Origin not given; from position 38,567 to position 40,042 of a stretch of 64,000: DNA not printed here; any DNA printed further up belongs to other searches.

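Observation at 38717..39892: Noc-type ParB homolog lacking the membrane-targeting N-terminus, carrying a long acidic insertion, and without soj/spo0J neighbours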

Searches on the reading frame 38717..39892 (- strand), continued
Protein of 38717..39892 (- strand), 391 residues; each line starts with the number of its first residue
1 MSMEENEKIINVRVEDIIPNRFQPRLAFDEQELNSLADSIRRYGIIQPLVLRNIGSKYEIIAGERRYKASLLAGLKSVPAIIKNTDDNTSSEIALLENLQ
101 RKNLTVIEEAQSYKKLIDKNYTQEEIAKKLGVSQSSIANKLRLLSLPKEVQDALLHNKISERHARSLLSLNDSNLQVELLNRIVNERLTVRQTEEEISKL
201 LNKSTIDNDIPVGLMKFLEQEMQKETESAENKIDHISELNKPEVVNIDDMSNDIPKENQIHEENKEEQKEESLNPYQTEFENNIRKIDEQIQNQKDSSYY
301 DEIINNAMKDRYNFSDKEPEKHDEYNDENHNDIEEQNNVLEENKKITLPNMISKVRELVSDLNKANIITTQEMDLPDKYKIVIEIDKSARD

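Call 47: fold_search(model_id=the predicted structure, library=pdb)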
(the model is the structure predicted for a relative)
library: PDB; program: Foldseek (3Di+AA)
matches with E <= 10: 208; with E <= 0.001: 49
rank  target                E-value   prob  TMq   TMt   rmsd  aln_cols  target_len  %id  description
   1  7nfu_A                1.9e-20  1.00  0.31  0.52   9.4       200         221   53  Crystal structure of C-terminally truncated Geobacillus thermoleovorans nucleoid occlusion protein Noc (released 2021-02-17)
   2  7nfu_B                2.7e-20  1.00  0.32  0.54   8.8       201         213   53  Crystal structure of C-terminally truncated Geobacillus thermoleovorans nucleoid occlusion protein Noc (released 2021-02-17)
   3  7ol9_A                3.8e-20  1.00  0.26  0.50  14.4       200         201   46  Crystal structure of C-terminally truncated Bacillus subtilis nucleoid occlusion protein (Noc) complexed to the Noc-bi (released 2022-03-09)
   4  7ng0                  6.7e-20  1.00  0.25  0.49  15.4       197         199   52  Crystal structure of N- and C-terminally truncated Geobacillus thermoleovorans nucleoid occlusion protein Noc (released 2021-02-17)
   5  7ol9_B                2.4e-19  1.00  0.26  0.49  16.7       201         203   46  Crystal structure of C-terminally truncated Bacillus subtilis nucleoid occlusion protein (Noc) complexed to the Noc-bi (released 2022-03-09)
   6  7bnk_A                5.5e-19  1.00  0.25  0.49  15.6       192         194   41  Crystal structure of ParB from Myxococcus xanthus bound to CDP and Monothiophosphate (released 2021-09-08)
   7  7bnr_A                1.6e-18  1.00  0.25  0.49  15.4       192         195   40  Crystal structure of a ParB Q52A mutant from Myxococcus xanthus bound to CTPyS (released 2021-09-08)
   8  6sdk_A                2.0e-18  1.00  0.25  0.49  15.7       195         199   43  Crystal structure of bacterial ParB dimer bound to CDP (released 2019-10-23)
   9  7bnk_B                2.0e-18  1.00  0.24  0.47  15.7       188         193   41  Crystal structure of ParB from Myxococcus xanthus bound to CDP and Monothiophosphate (released 2021-09-08)
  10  7o0n_A                5.6e-18  1.00  0.25  0.49  15.6       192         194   40  Crystal structure of a ParB E93A mutant from Myxococcus xanthus bound to CDP and monothiophosphate (released 2021-09-15)
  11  6sdk_B                7.9e-18  1.00  0.25  0.47  15.6       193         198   44  Crystal structure of bacterial ParB dimer bound to CDP (released 2019-10-23)
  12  7bnr_B                1.2e-17  1.00  0.25  0.48  15.7       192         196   40  Crystal structure of a ParB Q52A mutant from Myxococcus xanthus bound to CTPyS (released 2021-09-08)
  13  1vz0_E                2.0e-17  1.00  0.31  0.61  14.1       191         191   44  Chromosome segregation protein Spo0J from Thermus thermophilus (released 2004-07-19)
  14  1vz0_F                7.7e-17  1.00  0.30  0.60  14.2       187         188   45  Chromosome segregation protein Spo0J from Thermus thermophilus (released 2004-07-19)
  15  1vz0_A                7.7e-17  1.00  0.30  0.60  14.2       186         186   45  Chromosome segregation protein Spo0J from Thermus thermophilus (released 2004-07-19)
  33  6y93_B                1.4e-09  1.00  0.28  0.89   1.7       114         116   50  Crystal structure of the DNA-binding domain of the Nucleoid Occlusion Factor (Noc) complexed to the Noc-binding site ( (released 2020-08-05)
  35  6y93_A                3.1e-08  1.00  0.26  0.91   1.4       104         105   48  Crystal structure of the DNA-binding domain of the Nucleoid Occlusion Factor (Noc) complexed to the Noc-binding site ( (released 2020-08-05)
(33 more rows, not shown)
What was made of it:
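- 39293..39589 (-): DNA-binding domain (residues 102-200) with specificity residues Q134, K140, S145, R162 in 391-aa numbering (Q-K-S-R). The model superposes on the Noc DBD-NBS complex 6y93 at TM 0.89-0.91 and rmsd 1.4-1.7 (call 47).
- On Noc (nucleoid occlusion protein): Foldseek top hits are Noc (call 47).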

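Call 50: search_protein_representatives(protein=P0001)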
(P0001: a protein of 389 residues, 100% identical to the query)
Query: 389 residues. Proteins with E-value up to 0.001 (for the whole library): 80989; up to 1e-10: 43907; up to 1e-30: 7895. The best 150 are listed.
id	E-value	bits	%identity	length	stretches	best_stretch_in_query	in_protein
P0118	7.0e-105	367.6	63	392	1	2-385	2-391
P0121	6.1e-103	361.2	56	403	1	2-386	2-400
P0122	4.8e-95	335.2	69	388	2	1-247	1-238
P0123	6.4e-95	334.8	54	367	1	2-387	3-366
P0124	3.3e-92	325.9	52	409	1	1-385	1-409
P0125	7.1e-90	318.2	52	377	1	4-387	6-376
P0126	3.5e-83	296.2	52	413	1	3-385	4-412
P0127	2.2e-80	287.0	48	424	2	1-211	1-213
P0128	2.7e-80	286.7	62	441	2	6-203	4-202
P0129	3.0e-79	283.3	52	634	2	2-292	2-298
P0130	5.1e-79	282.5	49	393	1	2-385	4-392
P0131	1.9e-78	280.7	53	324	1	2-312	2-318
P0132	7.3e-77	275.5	45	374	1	1-385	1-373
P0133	2.3e-76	273.8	49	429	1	1-386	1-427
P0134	5.7e-76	272.5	49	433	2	5-341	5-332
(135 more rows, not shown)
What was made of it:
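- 38852..39286 (-): Expanded acidic linker (~145 residues, net charge -23) with conserved short motifs and one predicted helix. Linker length ranges widely across the family, with proteins of 227-775 aa (call 50).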
